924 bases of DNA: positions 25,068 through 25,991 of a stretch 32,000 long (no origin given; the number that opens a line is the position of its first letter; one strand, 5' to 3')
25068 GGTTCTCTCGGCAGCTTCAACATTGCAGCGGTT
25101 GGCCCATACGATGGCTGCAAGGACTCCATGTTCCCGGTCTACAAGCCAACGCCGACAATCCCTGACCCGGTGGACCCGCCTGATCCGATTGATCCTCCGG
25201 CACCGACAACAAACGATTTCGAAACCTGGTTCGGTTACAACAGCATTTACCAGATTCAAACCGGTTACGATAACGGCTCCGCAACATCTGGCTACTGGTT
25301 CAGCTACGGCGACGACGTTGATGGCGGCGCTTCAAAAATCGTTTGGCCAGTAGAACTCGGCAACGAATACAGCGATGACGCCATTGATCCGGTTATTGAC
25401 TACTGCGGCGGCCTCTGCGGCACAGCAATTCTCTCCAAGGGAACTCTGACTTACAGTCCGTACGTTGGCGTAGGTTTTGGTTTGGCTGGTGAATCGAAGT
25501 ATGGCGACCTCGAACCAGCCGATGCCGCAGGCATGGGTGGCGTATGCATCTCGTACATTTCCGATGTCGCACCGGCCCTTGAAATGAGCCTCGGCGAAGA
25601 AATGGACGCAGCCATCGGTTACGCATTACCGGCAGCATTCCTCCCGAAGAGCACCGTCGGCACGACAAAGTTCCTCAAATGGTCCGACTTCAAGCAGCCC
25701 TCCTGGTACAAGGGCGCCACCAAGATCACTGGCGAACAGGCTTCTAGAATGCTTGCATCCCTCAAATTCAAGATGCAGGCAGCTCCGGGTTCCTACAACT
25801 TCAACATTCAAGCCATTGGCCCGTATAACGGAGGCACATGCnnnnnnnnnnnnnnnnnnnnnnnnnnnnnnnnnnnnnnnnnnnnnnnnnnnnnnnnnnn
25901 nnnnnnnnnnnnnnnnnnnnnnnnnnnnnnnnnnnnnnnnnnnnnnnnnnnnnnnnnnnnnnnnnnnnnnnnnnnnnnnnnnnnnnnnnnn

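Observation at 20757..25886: Tandem triplet of lipoproteins carrying six copies of an unrecognised ~200-aa four-cysteine module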

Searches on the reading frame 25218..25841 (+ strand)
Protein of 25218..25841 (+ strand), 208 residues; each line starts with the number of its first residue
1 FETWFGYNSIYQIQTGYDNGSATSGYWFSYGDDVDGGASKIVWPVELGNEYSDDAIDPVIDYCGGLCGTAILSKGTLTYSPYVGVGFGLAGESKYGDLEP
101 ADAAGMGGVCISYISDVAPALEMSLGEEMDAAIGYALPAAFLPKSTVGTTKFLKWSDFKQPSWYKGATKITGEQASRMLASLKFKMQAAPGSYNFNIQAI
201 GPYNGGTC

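Call 10: search_solved_structures(query=A1, max_evalue=10, show_alignments=2)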
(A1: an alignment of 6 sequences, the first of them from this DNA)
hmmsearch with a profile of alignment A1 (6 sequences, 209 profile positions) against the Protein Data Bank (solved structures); distinct sequences matched with E-value up to 10: 1.
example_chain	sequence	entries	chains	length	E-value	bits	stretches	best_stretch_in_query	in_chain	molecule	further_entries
4r0m_B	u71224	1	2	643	0.1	15.1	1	60-95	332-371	McyG protein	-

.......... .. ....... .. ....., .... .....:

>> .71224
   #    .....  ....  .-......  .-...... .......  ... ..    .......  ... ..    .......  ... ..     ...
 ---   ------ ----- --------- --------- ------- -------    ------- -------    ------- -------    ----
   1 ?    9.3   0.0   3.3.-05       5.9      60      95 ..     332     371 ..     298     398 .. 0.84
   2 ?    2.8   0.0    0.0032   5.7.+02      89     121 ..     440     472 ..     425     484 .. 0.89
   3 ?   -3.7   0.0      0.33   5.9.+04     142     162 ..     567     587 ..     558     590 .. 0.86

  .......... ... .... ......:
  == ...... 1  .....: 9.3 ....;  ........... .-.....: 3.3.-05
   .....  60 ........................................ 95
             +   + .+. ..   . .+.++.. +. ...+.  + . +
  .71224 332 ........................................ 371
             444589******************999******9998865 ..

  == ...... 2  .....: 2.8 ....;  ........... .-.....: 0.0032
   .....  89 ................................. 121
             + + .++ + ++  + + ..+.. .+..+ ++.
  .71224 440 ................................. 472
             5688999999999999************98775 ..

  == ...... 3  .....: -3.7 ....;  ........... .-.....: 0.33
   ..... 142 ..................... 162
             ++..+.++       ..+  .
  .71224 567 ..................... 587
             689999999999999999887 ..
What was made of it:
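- Tried and rejected: A profile search of PDB sequences gave only a chance McyG hit at E 0.1 (call 10).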

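Call 22: predict_structure(alignment_id=A2)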
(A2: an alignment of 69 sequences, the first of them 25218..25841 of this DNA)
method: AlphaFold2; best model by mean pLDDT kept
length: 208 residues; sequences in the alignment: 69
mean_pLDDT: 97.5   pTM: 0.92
mean pLDDT of the five models: 97.5, 97.2, 97.3, 97.2, 96.8
residues with pLDDT >= 90: 204; 70-90: 4; 50-70: 0; < 50: 0
segments of 3 or more residues with pLDDT < 50: none
pLDDT, mean of each block of 10 residues (from residue 1): 96 97 97 97 98 97 98 98 98 97 98 99 98 98 98 98 97 99 99 99 90
secondary structure, 60 per line:
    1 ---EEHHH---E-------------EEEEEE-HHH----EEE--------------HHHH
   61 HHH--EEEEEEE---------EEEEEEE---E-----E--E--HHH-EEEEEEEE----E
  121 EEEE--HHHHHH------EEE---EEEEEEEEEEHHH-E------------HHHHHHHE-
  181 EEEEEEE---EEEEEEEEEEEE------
elements in order: E26-31 E40-42 H57-63 E66-72 E82-88 E108-115 E120-124 H127-132 E139-141 E145-154 H172-178 E181-187 E191-202
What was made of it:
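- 25218..25841 (+): P3 module b (aa 310-517). This is the module that was modelled. AF2 pLDDT 97.5, pTM 0.92 (call 22).
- Fold: the AF2 model has pLDDT 97.5 (call 22).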

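Call 26: fold_search(model_id=the predicted structure, library=pdb)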
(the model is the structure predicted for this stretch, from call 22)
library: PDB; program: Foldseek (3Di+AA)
matches with E <= 10: 1006; with E <= 0.001: 16
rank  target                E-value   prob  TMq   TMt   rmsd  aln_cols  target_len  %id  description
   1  1v0a                  2.0e-05  1.00  0.40  0.47   8.0       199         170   13  Family 11 Carbohydrate-Binding Module of cellulosomal cellulase Lic26A-Cel5E of Clostridium thermocellum (released 2005-01-12)
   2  7zkp_A                3.0e-05  1.00  0.54  0.53   7.6       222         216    9  Late assembly intermediate of the proximal proton pumping module of complex I with assembly factors NDUFAF1 and CIA84 (released 2022-11-23)
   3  6r3m_A                3.2e-05  1.00  0.39  0.45   8.0       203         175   12  Family 11 Carbohydrate-Binding Module from Clostridium thermocellum in complex with beta-1,3-1,4-mixed-linked tetrasac (released 2020-02-05)
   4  6r31_A                6.1e-05  1.00  0.39  0.47   8.1       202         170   12  Family 11 Carbohydrate-Binding Module from Clostridium thermocellum in complex with beta-1,3-1,4-mixed-linked tetrasac (released 2020-02-05)
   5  7zkq_A                8.2e-05  1.00  0.54  0.52   6.6       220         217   10  Early Pp module assembly intermediate of complex I (released 2022-11-23)
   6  2lro_MODEL_1_A        2.9e-04  1.00  0.41  0.48   7.9       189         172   11  Solution structure, dynamics and binding studies of CtCBM11 (released 2013-02-06)
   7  4bq3_C                3.7e-04  0.99  0.34  0.13  11.1       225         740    9  Structural analysis of an exo-beta-agarase (released 2013-08-14)
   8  1gwk_A                4.1e-04  1.00  0.38  0.52   6.8       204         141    8  Carbohydrate binding module family29 (released 2003-03-20)
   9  8qx6_B                6.2e-04  1.00  0.40  0.47   7.2       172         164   10  Novel laminarin-binding CBM X584 (released 2024-09-18)
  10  4bq3_D                6.2e-04  0.97  0.34  0.13  10.5       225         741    8  Structural analysis of an exo-beta-agarase (released 2013-08-14)
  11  4bq5_A                6.2e-04  0.95  0.32  0.12  11.4       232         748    9  Structural analysis of an exo-beta-agarase (released 2013-08-14)
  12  4bq2_B                6.6e-04  0.98  0.37  0.14   9.9       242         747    8  Structural analysis of an exo-beta-agarase (released 2013-08-14)
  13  4bq2_A                7.0e-04  0.98  0.37  0.13  10.5       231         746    9  Structural analysis of an exo-beta-agarase (released 2013-08-14)
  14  4bq2_C                7.0e-04  0.96  0.34  0.13  11.1       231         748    8  Structural analysis of an exo-beta-agarase (released 2013-08-14)
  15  4bq2_D                8.3e-04  0.97  0.36  0.14   8.9       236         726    9  Structural analysis of an exo-beta-agarase (released 2013-08-14)
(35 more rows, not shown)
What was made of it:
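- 25218..25841 (+): Foldseek top hits are CBM11 and CIA30 (call 26).
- On CBM11 (Pfam PF03425 / CAZy CBM11): 1v0a is the top PDB hit (E 2e-5, probability 1.00), but TM is 0.40/0.47 and rmsd 8 A (call 26).
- Closest known: CBM11. Same: It is the best Foldseek PDB hit (E 2e-5; call 26).
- Closest known: CIA30 / NDUFAF1 domain. Same: Second-best structural match with the highest TM (0.54; call 26).
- Closest known: CBM29, CBM30, CBM61 and X584 type-B CBMs. Same: They are further significant Foldseek hits with the same sandwich topology (call 26).
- The best PDB matches are all glycan-chain-binding sandwiches or CIA30: CBM11 1v0a at E 2e-5, CIA30/NDUFAF1 at E 3e-5 and TM 0.54, then CBM29, the laminarin-binding X584, CBM61 and CBM30 (call 26). 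The nearest structural and sequence relatives (CBM11, CBM29, CBM30, the GH8-appended modules) bind plant beta-glucans or mannans (call 26; established CAZy knowledge).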

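Call 28: find_homologous_proteins(query=A2, max_evalue=0.001)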
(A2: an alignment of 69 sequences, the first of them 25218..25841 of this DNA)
Query A2 (69 sequences) (208 aa, profile of the alignment): 276 proteins with E <= 0.001 among 2961 candidates; the best 120 are listed.
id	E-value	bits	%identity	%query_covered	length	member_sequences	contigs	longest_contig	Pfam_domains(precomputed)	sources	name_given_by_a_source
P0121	1.4e-104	366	44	100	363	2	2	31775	-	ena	-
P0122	3.5e-95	335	50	98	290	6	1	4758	-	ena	-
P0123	5.2e-93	328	59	99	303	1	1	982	-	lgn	-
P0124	6.9e-91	321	59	99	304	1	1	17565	-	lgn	-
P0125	6.9e-90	318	56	99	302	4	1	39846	PF18962.8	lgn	-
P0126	5.8e-89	315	58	99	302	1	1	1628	-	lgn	-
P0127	7.2e-89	314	54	96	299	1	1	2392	PF18962.8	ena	-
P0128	5.6e-88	312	58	99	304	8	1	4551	-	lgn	-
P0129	2.4e-87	309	54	99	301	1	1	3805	-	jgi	-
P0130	4.8e-87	309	54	98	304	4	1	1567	-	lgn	-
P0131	2.0e-86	306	56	98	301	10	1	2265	PF18962.8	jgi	jgi:hypothetical protein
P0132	2.5e-86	306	54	99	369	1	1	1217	-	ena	-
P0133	4.8e-86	305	57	98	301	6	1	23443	-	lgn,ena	-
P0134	5.2e-86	305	59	96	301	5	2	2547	PF18962.8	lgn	-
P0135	8.2e-86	304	55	99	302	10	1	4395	PF18962.8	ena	-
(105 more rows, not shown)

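Call 42: search_protein_representatives(alignment_id=A2)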
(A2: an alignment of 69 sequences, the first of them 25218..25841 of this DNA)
Query: 69 sequences, 206 profile positions. Proteins with E-value up to 0.001 (for the whole library): 1051; up to 1e-10: 722; up to 1e-30: 437. The best 150 are listed.
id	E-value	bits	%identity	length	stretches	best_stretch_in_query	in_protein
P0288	4.0e-264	885.2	-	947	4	1-203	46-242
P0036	2.0e-229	771.9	-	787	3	2-204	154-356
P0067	1.1e-212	717.1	-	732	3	2-202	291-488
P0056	8.6e-208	701.2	-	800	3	5-203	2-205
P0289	2.0e-199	673.9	-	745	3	1-204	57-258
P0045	2.9e-180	611.3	-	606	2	1-206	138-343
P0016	1.1e-179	609.5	-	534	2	1-205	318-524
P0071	1.2e-179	609.3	-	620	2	3-203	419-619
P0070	1.1e-172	586.5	-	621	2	1-206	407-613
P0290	1.4e-165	563.3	-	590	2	2-202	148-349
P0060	1.4e-165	563.3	-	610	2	2-203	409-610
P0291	1.3e-164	560.2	-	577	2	1-206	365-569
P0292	2.9e-162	552.5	-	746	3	1-204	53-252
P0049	2.9e-162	552.5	-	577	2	1-206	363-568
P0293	4.0e-160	545.5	-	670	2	2-206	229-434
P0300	4.4e-134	460.5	-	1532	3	2-200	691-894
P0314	3.2e-97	340.1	-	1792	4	3-200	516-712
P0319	9.0e-96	335.3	-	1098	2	2-203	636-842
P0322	4.0e-94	329.9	-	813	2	3-203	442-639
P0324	2.5e-91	320.8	-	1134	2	4-204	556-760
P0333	1.3e-84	298.9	-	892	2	23-203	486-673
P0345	3.4e-80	284.5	-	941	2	4-203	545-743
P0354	1.8e-77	275.5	-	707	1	2-204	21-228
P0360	1.9e-76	272.2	-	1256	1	2-204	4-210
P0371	7.8e-74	263.7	-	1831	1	2-203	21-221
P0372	7.9e-74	263.7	-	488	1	1-205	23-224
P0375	2.3e-73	262.1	-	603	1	1-206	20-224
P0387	3.5e-71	255.0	-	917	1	2-204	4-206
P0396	1.9e-70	252.6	-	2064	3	3-206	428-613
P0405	1.6e-69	249.6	-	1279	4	3-206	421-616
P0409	9.4e-69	247.1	-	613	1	1-206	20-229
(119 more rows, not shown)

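Call 43: search_protein_families(library=pfam, proteins=[P0300, P0314, P0371, P0396, P0360, P0387], max_evalue=0.001)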
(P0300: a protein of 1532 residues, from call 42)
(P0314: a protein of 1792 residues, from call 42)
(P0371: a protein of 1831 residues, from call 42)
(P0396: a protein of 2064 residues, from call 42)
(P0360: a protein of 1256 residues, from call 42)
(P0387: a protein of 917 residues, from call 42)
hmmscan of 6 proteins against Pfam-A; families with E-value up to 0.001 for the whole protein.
P0300 (1532 aa): 2 families
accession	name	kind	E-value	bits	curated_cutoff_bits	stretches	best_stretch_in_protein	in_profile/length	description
PF09603.15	Fib_succ_major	-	8.8e-48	163.5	33.9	2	1354-1529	1-187/187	Fibrobacter succinogenes major domain (Fib_succ_major)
PF07603.17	Lcl_C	-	8.3e-11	42.6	34.9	1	1422-1528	43-116/117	Lcl C-terminal domain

P0314 (1792 aa): 4 families
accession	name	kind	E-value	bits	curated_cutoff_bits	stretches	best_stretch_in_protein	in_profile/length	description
PF09603.15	Fib_succ_major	-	9.3e-137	453.6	33.9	5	1418-1572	1-186/187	Fibrobacter succinogenes major domain (Fib_succ_major)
PF07603.17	Lcl_C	-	1.9e-13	51.1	34.9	0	152-300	18-116/117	Lcl C-terminal domain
PF00801.26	PKD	-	3.2e-05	24.3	23.5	1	744-793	15-66/80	PKD domain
PF18911.6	PKD_4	-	4.9e-05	23.8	27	1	751-795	29-71/85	PKD domain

P0371 (1831 aa): 3 families
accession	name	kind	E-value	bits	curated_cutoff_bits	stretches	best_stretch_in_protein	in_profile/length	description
PF09479.16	Flg_new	-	1.4e-26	92.8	27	2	1050-1115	3-65/65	Listeria-Bacteroides repeat domain (List_Bact_rpt)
PF18889.6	Beta_helix_3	-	1.1e-23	83.2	27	0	867-882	1-16/20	Beta helix repeat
PF14262.12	Cthe_2159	-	1.6e-17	64.1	25.8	2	453-605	71-246/262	Carbohydrate-binding domain-containing protein Cthe_2159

P0396 (2064 aa): 2 families
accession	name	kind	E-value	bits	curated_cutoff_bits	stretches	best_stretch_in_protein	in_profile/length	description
PF09603.15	Fib_succ_major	-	6e-137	454.2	33.9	5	1862-2063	1-187/187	Fibrobacter succinogenes major domain (Fib_succ_major)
PF07603.17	Lcl_C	-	8.9e-13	49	34.9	0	1092-1214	18-107/117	Lcl C-terminal domain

P0360 (1256 aa): 3 families
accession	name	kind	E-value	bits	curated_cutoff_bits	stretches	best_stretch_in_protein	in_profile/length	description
PF18889.6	Beta_helix_3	-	1.3e-13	51.2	27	0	726-743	1-16/20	Beta helix repeat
PF09479.16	Flg_new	-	7.6e-10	39.2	27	1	525-591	3-65/65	Listeria-Bacteroides repeat domain (List_Bact_rpt)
PF14262.12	Cthe_2159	-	4e-08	33.3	25.8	1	336-461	60-190/262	Carbohydrate-binding domain-containing protein Cthe_2159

P0387 (917 aa): 1 family
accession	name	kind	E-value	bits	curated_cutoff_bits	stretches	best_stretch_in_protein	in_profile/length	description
PF18889.6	Beta_helix_3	-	2.7e-06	27.9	27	0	437-453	1-16/20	Beta helix repeat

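Call 44: search_protein_families(library=pfam, proteins=[P0319, P0324, P0354, P0375, P0409, P0405, P0345, P0333, P0322, P0372], max_evalue=0.001)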
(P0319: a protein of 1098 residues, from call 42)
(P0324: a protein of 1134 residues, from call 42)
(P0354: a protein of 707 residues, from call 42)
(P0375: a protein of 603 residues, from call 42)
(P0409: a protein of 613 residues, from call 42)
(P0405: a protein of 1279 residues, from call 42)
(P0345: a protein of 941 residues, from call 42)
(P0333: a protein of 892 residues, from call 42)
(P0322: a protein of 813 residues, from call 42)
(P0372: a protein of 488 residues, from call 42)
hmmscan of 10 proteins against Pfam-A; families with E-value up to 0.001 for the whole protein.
P0319 (1098 aa): 1 family
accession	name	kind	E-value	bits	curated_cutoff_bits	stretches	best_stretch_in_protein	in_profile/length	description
PF09603.15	Fib_succ_major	-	2e-29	103.6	33.9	1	880-1076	1-187/187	Fibrobacter succinogenes major domain (Fib_succ_major)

P0324 (1134 aa): 1 family
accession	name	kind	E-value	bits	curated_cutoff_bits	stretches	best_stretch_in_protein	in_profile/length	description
PF09603.15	Fib_succ_major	-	1.9e-48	165.6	33.9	2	966-1132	1-187/187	Fibrobacter succinogenes major domain (Fib_succ_major)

P0354 (707 aa): 0 families

P0375 (603 aa): 0 families

P0409 (613 aa): 0 families

P0405 (1279 aa): 1 family
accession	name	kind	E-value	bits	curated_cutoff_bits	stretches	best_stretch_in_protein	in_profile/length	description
PF09603.15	Fib_succ_major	-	7.3e-18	65.9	33.9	1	881-1039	1-187/187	Fibrobacter succinogenes major domain (Fib_succ_major)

P0345 (941 aa): 1 family
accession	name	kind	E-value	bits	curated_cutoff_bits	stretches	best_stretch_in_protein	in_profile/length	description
PF09603.15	Fib_succ_major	-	7.5e-18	65.9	33.9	1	782-937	1-187/187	Fibrobacter succinogenes major domain (Fib_succ_major)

P0333 (892 aa): 1 family
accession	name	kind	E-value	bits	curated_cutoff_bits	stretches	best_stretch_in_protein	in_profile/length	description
PF09603.15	Fib_succ_major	-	1e-26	94.8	33.9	1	723-891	1-187/187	Fibrobacter succinogenes major domain (Fib_succ_major)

P0322 (813 aa): 0 families

P0372 (488 aa): 1 family
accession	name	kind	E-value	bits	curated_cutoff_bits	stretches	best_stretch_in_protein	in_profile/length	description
PF18962.6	Por_Secre_tail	-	2e-08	34.8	27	1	423-487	8-75/75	Secretion system C-terminal sorting domain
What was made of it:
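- On Fib_succ_major (TIGR02145 / PF09603) and fibro-slime: PF09603 occurs only as a separate fused domain in some long family members (calls 43, 44).
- Other fusion partners are adhesin-type domains: Fib_succ_major, PKD, beta-helix, Cthe_2159 (calls 43, 44). Fusion partners are adhesin-type domains, not enzymes (calls 43, 44).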

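Call 45: search_protein_families(library=pfam, alignment_id=A2, max_evalue=10)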
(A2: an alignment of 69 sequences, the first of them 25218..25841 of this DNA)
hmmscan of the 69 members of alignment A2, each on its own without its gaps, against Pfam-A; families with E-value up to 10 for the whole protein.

A. member 1, window:25218-25841:+ (208 aa): 0 families

B. families by the number of members that match (of 69 scanned): 16 families
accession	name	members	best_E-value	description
PF05736.17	OprF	6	0.00047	OprF membrane domain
PF08547.18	CIA30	5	0.0015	Complex I intermediate-associated protein 30 (CIA30)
PF21027.3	Sde0182_C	3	0.1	Cellulose-binding protein Sde0182, C-terminal domain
PF13505.12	OMP_b-brl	2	0.035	Outer membrane protein beta-barrel domain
PF09244.16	Suc_Porlyase_C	1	0.0078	Sucrose phosphorylase, C-terminal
PF16880.10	EHD_N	1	0.029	N-terminal EH-domain containing protein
PF22774.2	DNAJC11_beta-barrel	1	0.042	DNAJC11, beta-barrel domain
PF14717.12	DUF4465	1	0.077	Domain of unknown function (DUF4465)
PF03425.19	CBM_11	1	0.08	Carbohydrate binding domain (family 11)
PF03876.22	SHS2_Rpb7-N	1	0.11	SHS2 domain found in N terminus of Rpb7p/Rpc25p/MJ0397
PF02155.20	GCR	1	0.13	Glucocorticoid receptor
PF17882.6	SBD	1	0.14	OAA-family lectin sugar binding domain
PF19241.4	DUF5891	1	0.17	Family of unknown function (DUF5891)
PF18522.7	DUF5620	1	0.17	Domain of unknown function (DUF5620)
PF20906.3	S-Me-THD_C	1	0.19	S-Me-THD-like, C-terminal domain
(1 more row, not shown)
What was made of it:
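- On CIA30 (Pfam PF08547): Five of 69 family modules were sub-threshold, best E 0.0015 (call 45).
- Closest known: CIA30 / NDUFAF1 domain. Same: It gives a recurrent weak Pfam hit (5 of 69 modules, best E 0.0015; call 45).
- CIA30 is one of the two best structural matches and gives the commonest weak Pfam hit that is judged genuine (calls 26, 45).
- Tried and rejected: OprF and OMP_b-brl weak Pfam hits (6 and 2 modules) were judged compositional or beta-strand noise, because the model is a soluble sandwich (calls 22, 45).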

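Call 82: fold_search(model_id=the predicted structure, library=viral)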
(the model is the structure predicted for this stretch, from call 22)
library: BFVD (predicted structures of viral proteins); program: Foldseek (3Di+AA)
matches with E <= 10: 1125; with E <= 0.001: 12
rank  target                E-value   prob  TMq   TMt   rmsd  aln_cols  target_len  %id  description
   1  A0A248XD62            8.4e-06  1.00  0.46  0.10   7.3       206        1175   14  Tail fiber protein [Klebsiella phage YMC16/01/N133_KPN_BP]
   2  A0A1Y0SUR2            2.8e-05  1.00  0.45  0.22   7.5       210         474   12  Uncharacterized protein [Pseudomonas phage Skulduggery]
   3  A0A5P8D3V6            8.0e-05  1.00  0.41  0.08   8.4       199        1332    9  (no name in the UniProt tables at hand)
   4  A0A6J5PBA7            9.6e-05  1.00  0.38  0.23   9.5       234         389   11  Uncharacterized protein [uncultured Caudovirales phage]
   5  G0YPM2                2.6e-04  1.00  0.40  0.19   6.8       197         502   10  Tail fiber [Erwinia phage vB_Eam-MM7]
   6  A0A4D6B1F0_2          2.9e-04  1.00  0.38  0.13   6.8       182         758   11  (no name in the UniProt tables at hand)
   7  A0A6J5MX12            3.2e-04  0.99  0.33  0.19  11.1       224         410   13  Uncharacterized protein [uncultured Caudovirales phage]
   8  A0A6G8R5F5            4.3e-04  1.00  0.37  0.21   7.8       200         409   12  Tail fiber protein [Synechococcus phage S-N03]
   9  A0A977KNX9            6.9e-04  1.00  0.40  0.11   7.1       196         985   10  (no name in the UniProt tables at hand)
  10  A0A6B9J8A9            7.3e-04  0.99  0.37  0.08   8.6       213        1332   10  (no name in the UniProt tables at hand)
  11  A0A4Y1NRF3            9.2e-04  0.99  0.32  0.14   8.1       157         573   14  Tail spike protein [Erwinia phage vB_EhrS_59]
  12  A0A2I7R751            9.2e-04  0.96  0.34  0.12  10.5       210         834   11  (no name in the UniProt tables at hand)
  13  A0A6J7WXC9            1.2e-03  1.00  0.34  0.36   8.3       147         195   12  Uncharacterized protein [uncultured Caudovirales phage]
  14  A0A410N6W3            1.3e-03  0.99  0.33  0.19   7.1       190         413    9  Prokaryotic polysaccharide deacetylase [Haloferax tailed virus 1]
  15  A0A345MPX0            1.5e-03  0.98  0.39  0.22   8.0       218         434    9  (no name in the UniProt tables at hand)
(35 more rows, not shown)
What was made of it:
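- The viral Foldseek search returns phage tail-fibre receptor-binding domains at similar distance (call 82).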
